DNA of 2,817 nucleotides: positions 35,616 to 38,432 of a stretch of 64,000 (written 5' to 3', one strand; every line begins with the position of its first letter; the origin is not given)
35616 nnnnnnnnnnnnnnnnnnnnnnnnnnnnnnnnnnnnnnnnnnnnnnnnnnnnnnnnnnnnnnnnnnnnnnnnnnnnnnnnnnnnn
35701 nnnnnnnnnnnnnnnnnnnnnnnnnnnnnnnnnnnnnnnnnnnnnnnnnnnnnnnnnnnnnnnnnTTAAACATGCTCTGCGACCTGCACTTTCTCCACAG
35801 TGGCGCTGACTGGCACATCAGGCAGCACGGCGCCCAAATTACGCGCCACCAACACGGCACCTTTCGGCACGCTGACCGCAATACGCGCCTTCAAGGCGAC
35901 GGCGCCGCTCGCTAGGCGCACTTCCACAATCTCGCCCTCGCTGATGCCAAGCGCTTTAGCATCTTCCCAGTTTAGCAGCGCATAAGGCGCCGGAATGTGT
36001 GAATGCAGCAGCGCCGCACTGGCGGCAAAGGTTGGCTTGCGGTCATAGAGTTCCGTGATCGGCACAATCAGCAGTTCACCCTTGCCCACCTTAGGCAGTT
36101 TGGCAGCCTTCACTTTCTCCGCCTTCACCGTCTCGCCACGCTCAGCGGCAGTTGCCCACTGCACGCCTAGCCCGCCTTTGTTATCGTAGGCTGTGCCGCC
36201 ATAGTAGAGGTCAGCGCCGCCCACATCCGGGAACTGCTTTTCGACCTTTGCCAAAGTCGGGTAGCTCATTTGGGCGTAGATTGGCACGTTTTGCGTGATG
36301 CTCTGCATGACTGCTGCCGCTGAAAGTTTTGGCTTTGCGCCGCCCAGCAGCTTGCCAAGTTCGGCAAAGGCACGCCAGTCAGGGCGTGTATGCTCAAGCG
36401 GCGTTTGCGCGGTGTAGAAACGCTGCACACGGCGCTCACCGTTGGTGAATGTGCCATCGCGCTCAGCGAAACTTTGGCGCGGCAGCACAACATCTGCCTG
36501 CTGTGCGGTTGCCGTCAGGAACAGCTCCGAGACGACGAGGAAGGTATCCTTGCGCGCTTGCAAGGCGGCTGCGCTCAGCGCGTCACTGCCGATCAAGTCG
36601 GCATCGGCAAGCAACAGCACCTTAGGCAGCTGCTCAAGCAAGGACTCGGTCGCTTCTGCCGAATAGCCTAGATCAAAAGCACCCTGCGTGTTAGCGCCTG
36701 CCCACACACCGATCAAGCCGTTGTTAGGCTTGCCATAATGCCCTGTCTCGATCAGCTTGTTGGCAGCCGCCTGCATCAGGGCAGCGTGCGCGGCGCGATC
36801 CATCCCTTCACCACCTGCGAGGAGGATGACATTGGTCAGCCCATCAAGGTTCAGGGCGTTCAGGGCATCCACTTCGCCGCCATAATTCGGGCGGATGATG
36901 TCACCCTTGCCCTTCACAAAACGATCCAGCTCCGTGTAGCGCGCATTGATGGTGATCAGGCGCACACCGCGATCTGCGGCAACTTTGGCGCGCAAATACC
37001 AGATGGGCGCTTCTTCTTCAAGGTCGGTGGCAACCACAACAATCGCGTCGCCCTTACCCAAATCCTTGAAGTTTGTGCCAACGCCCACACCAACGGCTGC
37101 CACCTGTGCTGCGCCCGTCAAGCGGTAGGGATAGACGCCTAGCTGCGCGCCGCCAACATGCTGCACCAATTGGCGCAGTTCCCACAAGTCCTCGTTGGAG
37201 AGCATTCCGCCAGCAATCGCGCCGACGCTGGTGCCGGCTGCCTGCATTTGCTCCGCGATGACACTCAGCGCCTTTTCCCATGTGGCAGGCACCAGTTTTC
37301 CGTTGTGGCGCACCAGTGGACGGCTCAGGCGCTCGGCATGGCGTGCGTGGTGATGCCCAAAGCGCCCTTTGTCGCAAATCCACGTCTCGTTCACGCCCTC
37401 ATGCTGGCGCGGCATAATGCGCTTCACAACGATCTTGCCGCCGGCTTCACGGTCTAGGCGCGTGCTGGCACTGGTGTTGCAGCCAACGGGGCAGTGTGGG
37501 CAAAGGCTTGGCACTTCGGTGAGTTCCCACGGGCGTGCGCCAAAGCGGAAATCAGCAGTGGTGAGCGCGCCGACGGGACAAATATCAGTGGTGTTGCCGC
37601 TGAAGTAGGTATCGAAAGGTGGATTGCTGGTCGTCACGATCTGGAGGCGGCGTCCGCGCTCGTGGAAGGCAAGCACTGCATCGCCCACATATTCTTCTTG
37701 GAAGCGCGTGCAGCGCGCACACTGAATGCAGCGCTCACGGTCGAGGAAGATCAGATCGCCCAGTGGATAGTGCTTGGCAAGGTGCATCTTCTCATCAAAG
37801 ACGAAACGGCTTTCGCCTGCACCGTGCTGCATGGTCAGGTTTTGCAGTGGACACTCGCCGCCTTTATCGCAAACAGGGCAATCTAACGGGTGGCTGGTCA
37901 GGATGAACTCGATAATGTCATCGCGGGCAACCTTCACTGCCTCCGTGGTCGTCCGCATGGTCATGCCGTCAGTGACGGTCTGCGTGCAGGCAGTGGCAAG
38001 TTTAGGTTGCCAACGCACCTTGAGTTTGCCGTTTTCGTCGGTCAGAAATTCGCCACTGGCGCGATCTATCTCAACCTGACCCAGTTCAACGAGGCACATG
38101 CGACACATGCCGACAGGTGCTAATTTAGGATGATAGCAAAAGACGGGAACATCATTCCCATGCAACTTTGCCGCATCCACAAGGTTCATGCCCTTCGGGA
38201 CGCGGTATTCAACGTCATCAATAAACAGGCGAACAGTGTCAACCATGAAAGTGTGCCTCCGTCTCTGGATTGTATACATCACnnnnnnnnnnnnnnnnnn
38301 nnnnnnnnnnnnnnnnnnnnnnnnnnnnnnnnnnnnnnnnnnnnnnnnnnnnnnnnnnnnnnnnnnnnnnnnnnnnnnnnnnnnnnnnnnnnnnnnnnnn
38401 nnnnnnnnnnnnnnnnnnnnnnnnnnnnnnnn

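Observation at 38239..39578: Three-gene cassette (acidic/TPR-like, PD-(D/E)xK-like, unknown) wedged between nuoF and nuoG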

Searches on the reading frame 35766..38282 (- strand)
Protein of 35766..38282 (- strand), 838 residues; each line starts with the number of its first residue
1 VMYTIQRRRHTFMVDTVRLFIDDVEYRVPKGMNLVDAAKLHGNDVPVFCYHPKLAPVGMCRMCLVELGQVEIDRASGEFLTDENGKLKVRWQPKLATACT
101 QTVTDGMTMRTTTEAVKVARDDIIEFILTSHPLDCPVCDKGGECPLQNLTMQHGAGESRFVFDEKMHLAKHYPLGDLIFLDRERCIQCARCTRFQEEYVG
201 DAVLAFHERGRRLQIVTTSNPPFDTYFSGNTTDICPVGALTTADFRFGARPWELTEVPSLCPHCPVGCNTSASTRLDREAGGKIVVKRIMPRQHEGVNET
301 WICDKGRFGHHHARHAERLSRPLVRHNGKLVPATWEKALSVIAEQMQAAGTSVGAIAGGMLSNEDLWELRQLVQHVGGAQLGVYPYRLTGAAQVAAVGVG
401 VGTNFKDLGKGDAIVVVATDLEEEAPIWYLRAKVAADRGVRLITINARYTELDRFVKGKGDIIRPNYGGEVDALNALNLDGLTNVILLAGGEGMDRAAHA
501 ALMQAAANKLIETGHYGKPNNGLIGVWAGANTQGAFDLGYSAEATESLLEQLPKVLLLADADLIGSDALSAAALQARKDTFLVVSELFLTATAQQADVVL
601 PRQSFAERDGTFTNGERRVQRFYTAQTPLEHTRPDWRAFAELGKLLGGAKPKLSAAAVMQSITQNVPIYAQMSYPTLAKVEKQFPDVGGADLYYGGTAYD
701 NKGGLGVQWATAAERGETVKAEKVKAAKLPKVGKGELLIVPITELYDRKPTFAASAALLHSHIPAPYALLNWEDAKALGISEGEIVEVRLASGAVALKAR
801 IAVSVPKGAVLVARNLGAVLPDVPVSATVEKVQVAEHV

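Call 3: search_protein_families(library=pfam, proteins=[window:35766-38282:-], max_evalue=1)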
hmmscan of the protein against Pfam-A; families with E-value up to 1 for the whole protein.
window:35766-38282:- (838 aa): 12 families
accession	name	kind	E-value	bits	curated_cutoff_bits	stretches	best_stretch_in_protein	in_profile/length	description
PF00384.28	Molybdopterin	-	3.5e-38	132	24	1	318-644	1-352/353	Molybdopterin oxidoreductase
PF22117.2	Fer4_Nqo3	-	1.3e-20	73.7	27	1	175-241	1-67/67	NADH-quinone oxidoreductase subunit 3, ferredoxin-like domain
PF10588.14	NADH-G_4Fe-4S_3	-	3.8e-16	58.8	27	1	120-159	1-40/40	NADH-ubiquinone oxidoreductase-G iron-sulfur binding region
PF13510.11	Fer2_4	-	3.2e-12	46.8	22.8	1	16-113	3-81/82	2Fe-2S iron-sulfur cluster binding domain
PF01568.27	Molydop_binding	-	1.5e-08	35.1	26.8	1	763-818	28-82/110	Molydopterin dinucleotide binding domain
PF04879.21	Molybdop_Fe4S4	-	3.4e-08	33.8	22.7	1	255-313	2-53/55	Molybdopterin oxidoreductase Fe4S4 domain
PF22151.2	Fer4_NDSU1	-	5.8e-08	32.6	23.8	1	286-309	26-49/51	NADH-ubiquinone oxidoreductase NDSU1/NuoG-like, 4Fe-4S domain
PF00111.32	Fer2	-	1e-06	29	21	1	23-99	7-72/77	2Fe-2S iron-sulfur cluster binding domain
PF12797.12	Fer4_2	-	0.028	14.9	24.5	1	178-192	3-17/22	4Fe-4S binding domain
PF13459.11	Fer4_15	-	0.069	14.3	22.4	1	178-199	1-22/66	4Fe-4S single cluster domain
PF13187.11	Fer4_9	-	0.48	10.9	27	1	135-193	5-45/52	4Fe-4S dicluster domain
PF14697.11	Fer4_21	-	0.49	11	35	1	180-204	3-27/59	4Fe-4S dicluster domain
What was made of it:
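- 35766..38246 (-): nuoG, the downstream flank. The true start is the ATG at 38246, giving 826 aa. Pfam domains (call 3).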
